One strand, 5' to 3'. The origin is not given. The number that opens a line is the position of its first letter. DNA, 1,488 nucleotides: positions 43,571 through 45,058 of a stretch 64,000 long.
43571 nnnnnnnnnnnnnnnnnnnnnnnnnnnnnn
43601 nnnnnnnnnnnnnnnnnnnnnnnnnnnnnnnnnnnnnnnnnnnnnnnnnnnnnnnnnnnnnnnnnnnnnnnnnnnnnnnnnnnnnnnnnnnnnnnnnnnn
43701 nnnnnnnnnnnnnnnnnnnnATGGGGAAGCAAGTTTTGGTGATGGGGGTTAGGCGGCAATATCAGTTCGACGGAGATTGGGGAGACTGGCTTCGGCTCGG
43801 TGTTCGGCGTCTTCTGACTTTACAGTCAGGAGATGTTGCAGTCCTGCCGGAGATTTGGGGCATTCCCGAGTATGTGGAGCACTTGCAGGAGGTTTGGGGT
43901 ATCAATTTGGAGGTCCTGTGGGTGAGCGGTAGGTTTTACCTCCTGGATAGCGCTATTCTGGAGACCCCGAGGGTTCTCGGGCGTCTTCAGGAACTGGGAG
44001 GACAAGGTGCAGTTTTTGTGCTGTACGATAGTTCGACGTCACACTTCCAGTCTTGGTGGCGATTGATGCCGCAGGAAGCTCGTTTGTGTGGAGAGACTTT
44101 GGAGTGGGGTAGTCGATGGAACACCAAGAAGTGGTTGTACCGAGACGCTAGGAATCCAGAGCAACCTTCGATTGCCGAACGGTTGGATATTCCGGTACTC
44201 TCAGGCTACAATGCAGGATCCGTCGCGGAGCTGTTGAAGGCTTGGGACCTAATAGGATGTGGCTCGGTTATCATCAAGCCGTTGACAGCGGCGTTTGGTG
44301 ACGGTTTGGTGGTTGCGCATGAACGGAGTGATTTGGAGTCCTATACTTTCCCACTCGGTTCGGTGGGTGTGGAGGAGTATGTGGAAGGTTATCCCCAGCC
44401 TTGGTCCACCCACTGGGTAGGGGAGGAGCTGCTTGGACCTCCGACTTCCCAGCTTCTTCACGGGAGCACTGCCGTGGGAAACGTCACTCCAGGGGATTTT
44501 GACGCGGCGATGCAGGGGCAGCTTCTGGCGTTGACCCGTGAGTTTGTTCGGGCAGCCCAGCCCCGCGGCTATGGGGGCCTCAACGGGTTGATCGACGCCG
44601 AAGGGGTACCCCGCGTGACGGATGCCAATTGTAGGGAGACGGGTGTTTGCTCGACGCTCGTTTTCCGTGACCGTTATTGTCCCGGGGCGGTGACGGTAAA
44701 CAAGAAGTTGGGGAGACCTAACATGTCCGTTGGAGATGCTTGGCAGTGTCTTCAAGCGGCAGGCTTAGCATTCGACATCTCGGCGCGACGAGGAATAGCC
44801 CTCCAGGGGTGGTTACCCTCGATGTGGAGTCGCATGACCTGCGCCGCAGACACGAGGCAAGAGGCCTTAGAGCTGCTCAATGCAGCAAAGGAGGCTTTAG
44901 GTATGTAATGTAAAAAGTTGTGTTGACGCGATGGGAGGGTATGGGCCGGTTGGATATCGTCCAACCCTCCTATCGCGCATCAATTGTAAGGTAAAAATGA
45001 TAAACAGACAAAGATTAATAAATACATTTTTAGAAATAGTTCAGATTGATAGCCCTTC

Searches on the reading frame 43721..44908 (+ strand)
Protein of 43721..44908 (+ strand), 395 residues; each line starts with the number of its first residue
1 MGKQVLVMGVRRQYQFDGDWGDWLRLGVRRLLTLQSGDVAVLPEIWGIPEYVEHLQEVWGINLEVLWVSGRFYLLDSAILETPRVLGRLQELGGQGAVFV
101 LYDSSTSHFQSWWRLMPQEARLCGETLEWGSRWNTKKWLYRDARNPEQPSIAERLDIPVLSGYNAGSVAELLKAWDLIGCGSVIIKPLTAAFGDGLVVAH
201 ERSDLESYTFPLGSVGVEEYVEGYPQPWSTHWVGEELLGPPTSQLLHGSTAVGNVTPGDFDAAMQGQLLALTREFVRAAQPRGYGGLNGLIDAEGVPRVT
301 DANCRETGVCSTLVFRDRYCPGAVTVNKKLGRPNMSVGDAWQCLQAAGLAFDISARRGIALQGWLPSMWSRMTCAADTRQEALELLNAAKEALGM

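Call 5: search_protein_families(library=ncbifam, proteins=[window:43721-44908:+])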
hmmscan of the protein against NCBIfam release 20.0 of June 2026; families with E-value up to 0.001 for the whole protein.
window:43721-44908:+ (395 aa): 0 families

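Call 7: search_protein_families(library=pfam, proteins=[window:43721-44908:+], max_evalue=0.01)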
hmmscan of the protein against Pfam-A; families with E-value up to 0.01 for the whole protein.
window:43721-44908:+ (395 aa): 0 families

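Call 12: find_homologous_proteins(query=window:43721-44908:+)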
Query window:43721-44908:+: 8000 candidates shared short words with the query, none scored E <= 0.001.

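Call 19: search_protein_representatives(protein=window:43721-44908:+)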
Query: 395 residues. Proteins with E-value up to 0.001 (for the whole library): 115; up to 1e-10: 70; up to 1e-30: 6. The best 115 are listed.
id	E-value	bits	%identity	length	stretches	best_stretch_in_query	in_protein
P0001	5.8e-88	312.2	44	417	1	7-393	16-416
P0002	4.5e-75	269.7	48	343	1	5-324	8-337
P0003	1.4e-53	198.9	35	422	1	6-383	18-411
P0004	2.8e-33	132.0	30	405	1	4-383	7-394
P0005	1.0e-32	130.2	27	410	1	6-392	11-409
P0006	4.1e-32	128.2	30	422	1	7-389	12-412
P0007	1.7e-30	122.9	32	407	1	37-391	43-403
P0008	4.9e-30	121.3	100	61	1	335-395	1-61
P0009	1.3e-29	119.9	29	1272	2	57-390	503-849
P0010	3.5e-29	118.5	31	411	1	6-389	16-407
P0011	2.7e-28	115.6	29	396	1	7-381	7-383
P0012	6.9e-28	114.3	30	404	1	8-386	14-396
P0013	1.5e-25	106.6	28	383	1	28-386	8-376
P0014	3.0e-24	102.3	28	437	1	11-392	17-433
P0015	3.4e-24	102.1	26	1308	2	50-386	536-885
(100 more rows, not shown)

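Call 20: search_protein_families(library=pfam, proteins=[P0001, P0002, P0003, P0004, P0005, P0006, P0007, P0009, P0010, P0015], max_evalue=0.01)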
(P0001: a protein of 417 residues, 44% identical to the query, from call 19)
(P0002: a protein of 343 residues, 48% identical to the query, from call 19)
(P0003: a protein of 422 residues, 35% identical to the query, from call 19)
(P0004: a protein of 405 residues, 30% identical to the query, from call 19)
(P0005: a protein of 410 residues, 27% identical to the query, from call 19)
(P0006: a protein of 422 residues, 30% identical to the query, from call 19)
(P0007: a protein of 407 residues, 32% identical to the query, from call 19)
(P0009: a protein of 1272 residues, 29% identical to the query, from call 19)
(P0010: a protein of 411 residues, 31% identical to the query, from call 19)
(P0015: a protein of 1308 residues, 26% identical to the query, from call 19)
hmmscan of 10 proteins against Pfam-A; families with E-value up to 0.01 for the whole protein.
P0001 (417 aa): 1 family
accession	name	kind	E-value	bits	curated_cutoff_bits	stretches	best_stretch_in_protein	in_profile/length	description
PF18105.7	PGM1_C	-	0.00059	19.7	22.5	1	362-384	1-23/54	PGM1 C-terminal domain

P0002 (343 aa): 1 family
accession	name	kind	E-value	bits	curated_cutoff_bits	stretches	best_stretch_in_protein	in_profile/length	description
PF02222.28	ATP-grasp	-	0.00034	20.8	27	1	154-300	3-145/179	ATP-grasp domain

P0003 (422 aa): 0 families

P0004 (405 aa): 2 families
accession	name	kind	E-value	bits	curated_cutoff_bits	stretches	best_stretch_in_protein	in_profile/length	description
PF18604.6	PreAtp-grasp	-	3.3e-08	34.4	27.5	1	32-119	3-91/94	Pre ATP-grasp domain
PF02655.19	ATP-grasp_3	-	0.0002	21.9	23.2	1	187-320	31-159/160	ATP-grasp domain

P0005 (410 aa): 1 family
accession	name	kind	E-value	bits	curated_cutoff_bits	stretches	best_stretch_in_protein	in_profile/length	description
PF02655.19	ATP-grasp_3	-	1.9e-06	28.5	23.2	1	189-321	32-158/160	ATP-grasp domain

P0006 (422 aa): 2 families
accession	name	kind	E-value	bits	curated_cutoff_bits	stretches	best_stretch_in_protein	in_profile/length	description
PF18604.6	PreAtp-grasp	-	6.4e-06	27.1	27.5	1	34-122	3-92/94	Pre ATP-grasp domain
PF02655.19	ATP-grasp_3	-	7.3e-05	23.3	23.2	1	195-323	31-154/160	ATP-grasp domain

P0007 (407 aa): 1 family
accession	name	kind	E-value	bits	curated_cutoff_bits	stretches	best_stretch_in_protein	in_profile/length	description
PF02655.19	ATP-grasp_3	-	1.8e-05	25.3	23.2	1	187-316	31-155/160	ATP-grasp domain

P0009 (1272 aa): 2 families
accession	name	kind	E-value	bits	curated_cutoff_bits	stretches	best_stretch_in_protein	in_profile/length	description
PF07969.17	Amidohydro_3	-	7.6e-13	49.2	29.7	2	932-956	2-26/472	Amidohydrolase family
PF01979.26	Amidohydro_1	-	3.4e-10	40.1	25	2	1146-1252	235-342/345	Amidohydrolase family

P0010 (411 aa): 1 family
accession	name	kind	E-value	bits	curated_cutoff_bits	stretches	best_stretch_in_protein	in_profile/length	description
PF02655.19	ATP-grasp_3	-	0.0049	17.4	23.2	0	266-320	101-154/160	ATP-grasp domain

P0015 (1308 aa): 3 families
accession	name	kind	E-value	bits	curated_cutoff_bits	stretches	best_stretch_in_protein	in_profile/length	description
PF07969.17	Amidohydro_3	-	6.1e-15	56.1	29.7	2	964-997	1-33/472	Amidohydrolase family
PF01979.26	Amidohydro_1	-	6.9e-11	42.4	25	1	972-1284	1-342/345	Amidohydrolase family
PF02655.19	ATP-grasp_3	-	8.3e-05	23.2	23.2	1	671-800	31-155/160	ATP-grasp domain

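Call 22: find_encoding_contigs(protein=P0001, flank=6000, max_places=4)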
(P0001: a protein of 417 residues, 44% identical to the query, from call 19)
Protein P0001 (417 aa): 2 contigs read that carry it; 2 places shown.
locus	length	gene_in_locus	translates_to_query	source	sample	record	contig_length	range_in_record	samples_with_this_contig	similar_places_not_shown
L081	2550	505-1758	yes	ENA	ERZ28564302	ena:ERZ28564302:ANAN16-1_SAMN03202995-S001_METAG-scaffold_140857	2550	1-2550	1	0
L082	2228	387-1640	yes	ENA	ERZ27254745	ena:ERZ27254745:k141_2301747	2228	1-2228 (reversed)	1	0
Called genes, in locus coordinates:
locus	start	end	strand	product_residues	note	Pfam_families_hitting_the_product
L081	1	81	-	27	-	?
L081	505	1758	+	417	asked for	-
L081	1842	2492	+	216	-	PF04389:Peptidase_M28 (weak), PF05343:Peptidase_M42 (faint)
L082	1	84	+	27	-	?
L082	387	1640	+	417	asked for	-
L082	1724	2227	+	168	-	?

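Call 23: find_encoding_contigs(protein=P0002, flank=6000, max_places=4)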
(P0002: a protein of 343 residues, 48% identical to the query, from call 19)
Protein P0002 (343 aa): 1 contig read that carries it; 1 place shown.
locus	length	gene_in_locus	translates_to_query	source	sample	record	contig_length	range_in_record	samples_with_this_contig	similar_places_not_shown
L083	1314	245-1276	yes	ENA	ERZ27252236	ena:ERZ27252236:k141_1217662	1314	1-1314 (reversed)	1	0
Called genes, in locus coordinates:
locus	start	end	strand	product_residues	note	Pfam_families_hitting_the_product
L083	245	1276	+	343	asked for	-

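Call 24: find_encoding_contigs(protein=window:43721-44908:+, flank=6000, max_places=4)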
Protein window:43721-44908:+ (395 aa): no gene with exactly this product is on record in the collection.

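Call 72: search_solved_structures(query=A1, max_evalue=0.1)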
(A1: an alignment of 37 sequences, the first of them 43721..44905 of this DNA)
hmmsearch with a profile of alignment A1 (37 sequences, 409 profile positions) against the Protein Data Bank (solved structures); distinct sequences matched with E-value up to 0.1: 20.
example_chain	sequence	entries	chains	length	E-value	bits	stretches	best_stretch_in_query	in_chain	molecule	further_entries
8ynd_A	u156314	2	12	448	2.5e-08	36.1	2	33-210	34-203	ATP-grasp peptide ligase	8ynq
3df7_A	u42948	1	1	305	6.9e-08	34.6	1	237-323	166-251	Putative ATP-grasp superfamily protein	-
8yi6_A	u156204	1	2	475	1.5e-05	26.9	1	82-331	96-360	L-propargylglycine--L-glutamate ligase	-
7wac_A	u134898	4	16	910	3.5e-05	25.7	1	150-213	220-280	Cyanophycin synthase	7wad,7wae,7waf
7txv_A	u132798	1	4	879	0.00019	23.4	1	151-220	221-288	Cyanophycin synthase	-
7lg5_A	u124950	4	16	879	0.00019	23.4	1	151-220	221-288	Cyanophycin synthase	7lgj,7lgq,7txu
3ouu_A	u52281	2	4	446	0.0031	19.3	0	178-221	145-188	Biotin carboxylase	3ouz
5h80_A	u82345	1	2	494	0.0049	18.7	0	151-216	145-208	Carboxylase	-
2czg_A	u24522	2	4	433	0.01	17.7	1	158-312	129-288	phosphoribosylglycinamide formyl transferase | 433aa long hypothetical phosphoribosylglycinamide formyl transferase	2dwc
9swj_D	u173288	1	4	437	0.011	17.6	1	155-205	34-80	Succinate--CoA ligase [ADP-forming] subunit beta, mitochondrial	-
6g4q_B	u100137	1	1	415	0.011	17.5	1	155-205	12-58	Succinate--CoA ligase [ADP-forming] subunit beta, mitochondrial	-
3g8d_A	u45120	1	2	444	0.016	17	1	285-327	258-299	Biotin carboxylase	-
7r8p_A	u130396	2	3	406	0.02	16.7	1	193-333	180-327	ATP-grasp domain-containing protein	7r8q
7ta5_A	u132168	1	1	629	0.02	16.6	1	160-215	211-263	Glutathione synthase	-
6wcv_B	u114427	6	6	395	0.026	16.3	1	152-205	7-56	Succinate--CoA ligase [GDP-forming] subunit beta, mitochondrial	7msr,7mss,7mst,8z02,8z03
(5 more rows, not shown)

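Call 77: find_encoding_contigs(protein=P0003, flank=5000, max_places=3)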
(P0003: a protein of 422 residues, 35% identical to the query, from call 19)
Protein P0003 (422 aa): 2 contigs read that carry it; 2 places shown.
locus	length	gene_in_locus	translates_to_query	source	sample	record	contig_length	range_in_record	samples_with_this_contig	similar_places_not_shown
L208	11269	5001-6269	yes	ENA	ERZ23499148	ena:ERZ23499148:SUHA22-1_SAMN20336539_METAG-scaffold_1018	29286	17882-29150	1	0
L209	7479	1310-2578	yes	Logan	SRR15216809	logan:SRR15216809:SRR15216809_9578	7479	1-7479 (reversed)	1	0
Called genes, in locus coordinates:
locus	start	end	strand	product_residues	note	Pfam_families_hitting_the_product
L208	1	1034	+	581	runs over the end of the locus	PF09972:DUF2207, PF20990:DUF2207_C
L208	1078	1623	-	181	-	PF02517:Rce1-like (weak)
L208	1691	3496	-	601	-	PF08439:Peptidase_M3_N, PF01432:Peptidase_M3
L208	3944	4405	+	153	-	PF03449:GreA_GreB_N, PF01272:GreA_GreB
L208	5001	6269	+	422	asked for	-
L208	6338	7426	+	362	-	PF04389:Peptidase_M28 (weak), PF01546:Peptidase_M20, PF05343:Peptidase_M42, PF07687:M20_dimer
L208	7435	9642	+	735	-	PF01336:tRNA_anti-codon, PF00152:tRNA-synt_2, PF01966:HD (weak)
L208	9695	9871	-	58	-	-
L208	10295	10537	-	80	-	-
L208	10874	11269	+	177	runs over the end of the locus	?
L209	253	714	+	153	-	PF03449:GreA_GreB_N, PF01272:GreA_GreB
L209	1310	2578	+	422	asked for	-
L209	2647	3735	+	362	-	PF04389:Peptidase_M28 (weak), PF01546:Peptidase_M20, PF05343:Peptidase_M42, PF07687:M20_dimer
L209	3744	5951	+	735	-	PF01336:tRNA_anti-codon, PF00152:tRNA-synt_2, PF01966:HD (weak)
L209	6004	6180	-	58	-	-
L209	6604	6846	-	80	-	-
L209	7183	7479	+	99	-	?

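Call 78: find_encoding_contigs(protein=P0004, flank=5000, max_places=3)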
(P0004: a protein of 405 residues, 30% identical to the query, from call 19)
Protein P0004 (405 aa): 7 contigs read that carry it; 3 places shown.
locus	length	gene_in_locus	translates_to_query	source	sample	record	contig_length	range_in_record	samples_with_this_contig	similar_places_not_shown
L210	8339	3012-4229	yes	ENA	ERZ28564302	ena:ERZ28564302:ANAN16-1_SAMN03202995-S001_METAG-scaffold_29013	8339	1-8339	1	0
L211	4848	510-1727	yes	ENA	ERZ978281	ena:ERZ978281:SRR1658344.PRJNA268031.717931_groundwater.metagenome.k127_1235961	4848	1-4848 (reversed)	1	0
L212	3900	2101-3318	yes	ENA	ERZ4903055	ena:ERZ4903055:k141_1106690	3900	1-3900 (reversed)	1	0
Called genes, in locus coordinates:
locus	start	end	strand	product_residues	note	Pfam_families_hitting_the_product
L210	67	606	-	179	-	-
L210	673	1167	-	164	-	-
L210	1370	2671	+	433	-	PF02540:NAD_synthase (faint), PF03054:tRNA_Me_trans, PF20259:tRNA_Me_trans_M, PF20258:tRNA_Me_trans_C (weak)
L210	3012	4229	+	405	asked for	PF18604:PreAtp-grasp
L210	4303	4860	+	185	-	PF02572:CobA_CobO_BtuR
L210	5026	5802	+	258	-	PF00318:Ribosomal_S2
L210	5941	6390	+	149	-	PF00889:EF_TS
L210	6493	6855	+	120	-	-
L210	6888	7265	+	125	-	PF11645:PDDEXK_5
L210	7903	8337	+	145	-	?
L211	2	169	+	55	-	?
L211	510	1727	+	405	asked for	PF18604:PreAtp-grasp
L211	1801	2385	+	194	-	PF02572:CobA_CobO_BtuR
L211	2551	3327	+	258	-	PF00318:Ribosomal_S2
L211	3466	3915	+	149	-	PF00889:EF_TS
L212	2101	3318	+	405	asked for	PF18604:PreAtp-grasp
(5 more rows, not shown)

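Call 79: find_encoding_contigs(protein=P0006, flank=5000, max_places=3)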
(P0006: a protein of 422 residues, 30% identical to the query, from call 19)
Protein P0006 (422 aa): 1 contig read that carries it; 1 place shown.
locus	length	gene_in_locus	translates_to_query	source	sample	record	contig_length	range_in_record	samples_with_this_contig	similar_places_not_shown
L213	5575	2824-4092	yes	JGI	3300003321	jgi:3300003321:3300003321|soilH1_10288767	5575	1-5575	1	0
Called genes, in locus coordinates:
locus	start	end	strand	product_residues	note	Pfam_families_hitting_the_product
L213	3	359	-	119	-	?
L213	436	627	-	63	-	-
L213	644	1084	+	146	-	-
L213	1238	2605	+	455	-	-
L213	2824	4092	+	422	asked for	PF18604:PreAtp-grasp (weak)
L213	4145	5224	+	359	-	PF05343:Peptidase_M42 (faint), PF01546:Peptidase_M20, PF07687:M20_dimer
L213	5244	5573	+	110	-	?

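Call 86: list_cluster_members(proteins=[P0116, window:43721-44905:+, window:44931-46088:+])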
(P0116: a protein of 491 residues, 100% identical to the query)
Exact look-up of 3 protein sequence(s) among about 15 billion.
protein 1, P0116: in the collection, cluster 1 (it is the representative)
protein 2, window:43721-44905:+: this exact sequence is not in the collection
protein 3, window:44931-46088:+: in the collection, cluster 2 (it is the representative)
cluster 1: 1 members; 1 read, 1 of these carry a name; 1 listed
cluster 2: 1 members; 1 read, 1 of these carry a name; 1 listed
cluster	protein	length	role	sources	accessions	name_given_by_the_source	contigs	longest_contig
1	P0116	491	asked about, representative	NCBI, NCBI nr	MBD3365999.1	lysine--tRNA ligase [candidate division WWE3 bacterium]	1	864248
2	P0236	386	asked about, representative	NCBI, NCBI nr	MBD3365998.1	M20/M25/M40 family metallo-hydrolase [candidate division WWE3 bacterium]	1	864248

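Call 96: predict_structure(alignment_id=A1)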
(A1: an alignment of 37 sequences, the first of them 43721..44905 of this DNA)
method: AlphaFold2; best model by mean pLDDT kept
length: 395 residues; sequences in the alignment: 37
mean_pLDDT: 95.6   pTM: 0.92
mean pLDDT of the five models: 95.6, 95.6, 94.8, 94.8, 94.7
residues with pLDDT >= 90: 367; 70-90: 27; 50-70: 1; < 50: 0
segments of 3 or more residues with pLDDT < 50: none
pLDDT, mean of each block of 10 residues (from residue 1): 90 87 91 96 96 97 97 96 98 98 92 97 95 96 98 98 98 97 95 91 97 96 89 98 92 96 98 98 97 95 94 97 97 96 98 98 94 98 98 95
secondary structure, 60 per line:
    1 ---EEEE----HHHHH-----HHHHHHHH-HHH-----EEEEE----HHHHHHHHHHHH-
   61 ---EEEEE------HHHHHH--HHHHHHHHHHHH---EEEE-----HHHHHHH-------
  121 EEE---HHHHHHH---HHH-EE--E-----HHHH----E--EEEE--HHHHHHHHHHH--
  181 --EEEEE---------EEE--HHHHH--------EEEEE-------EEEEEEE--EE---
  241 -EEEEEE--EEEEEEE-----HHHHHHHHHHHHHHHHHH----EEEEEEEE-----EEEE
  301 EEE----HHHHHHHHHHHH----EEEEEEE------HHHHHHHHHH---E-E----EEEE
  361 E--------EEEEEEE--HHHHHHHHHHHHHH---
elements in order: E4-7 H12-16 H22-29 E39-43 H48-59 E64-68 H75-80 H83-94 E98-101 H107-113 E121-123 H127-133 H151-154 E162-165 H168-178 E183-187 E197-199 H202-206 E215-219 E227-233 E242-247 E250-256 H262-279 E284-291 E297-303 H308-319 E324-330 H337-346 E357-361 E370-376 H379-392

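Call 98: fold_search(model_id=the predicted structure, library=pdb)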
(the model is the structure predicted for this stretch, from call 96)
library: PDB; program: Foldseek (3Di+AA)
matches with E <= 10: 1370; with E <= 0.001: 544
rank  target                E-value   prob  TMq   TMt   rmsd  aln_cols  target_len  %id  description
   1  8ynd_D                4.5e-21  1.00  0.73  0.70   5.1       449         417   17  ATP-grasp peptide ligase from Streptomyces (released 2025-02-19)
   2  8ynd_H                6.4e-21  1.00  0.75  0.72   4.6       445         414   16  ATP-grasp peptide ligase from Streptomyces (released 2025-02-19)
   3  8ynd_F                8.2e-21  1.00  0.74  0.71   4.9       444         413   17  ATP-grasp peptide ligase from Streptomyces (released 2025-02-19)
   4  8ynd_B                1.1e-20  1.00  0.76  0.73   4.3       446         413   17  ATP-grasp peptide ligase from Streptomyces (released 2025-02-19)
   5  8ynd_A                1.4e-20  1.00  0.73  0.70   4.6       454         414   16  ATP-grasp peptide ligase from Streptomyces (released 2025-02-19)
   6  8ynd_E                5.9e-20  1.00  0.74  0.71   4.5       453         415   16  ATP-grasp peptide ligase from Streptomyces (released 2025-02-19)
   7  8ynq_B                8.9e-20  1.00  0.74  0.72   4.1       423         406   17  ATP-grasp peptide ligase from Streptomyces (released 2025-02-19)
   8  8ynd_C                8.9e-20  1.00  0.74  0.72   4.3       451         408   16  ATP-grasp peptide ligase from Streptomyces (released 2025-02-19)
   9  8yi6_A                6.4e-19  1.00  0.76  0.67   4.7       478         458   17  BesA wild-type from Streptomyces cattleyicolor (released 2025-03-05)
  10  8ynd_G                6.4e-19  1.00  0.73  0.70   5.0       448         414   16  ATP-grasp peptide ligase from Streptomyces (released 2025-02-19)
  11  8ynq_A                7.6e-19  1.00  0.71  0.68   5.1       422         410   16  ATP-grasp peptide ligase from Streptomyces (released 2025-02-19)
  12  3wvq_B                1.0e-18  1.00  0.76  0.72   4.2       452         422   15  Structure of ATP grasp protein (released 2014-11-19)
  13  3wvq_A                1.5e-18  1.00  0.78  0.72   4.0       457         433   16  Structure of ATP grasp protein (released 2014-11-19)
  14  3wvr_B                1.6e-18  1.00  0.78  0.72   4.0       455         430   16  Structure of ATP grasp protein with AMP (released 2014-11-19)
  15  8ynq_C                2.0e-18  1.00  0.73  0.71   4.2       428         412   17  ATP-grasp peptide ligase from Streptomyces (released 2025-02-19)
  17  3wvq_C                6.6e-18  1.00  0.74  0.69   5.9       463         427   15  Structure of ATP grasp protein (released 2014-11-19)
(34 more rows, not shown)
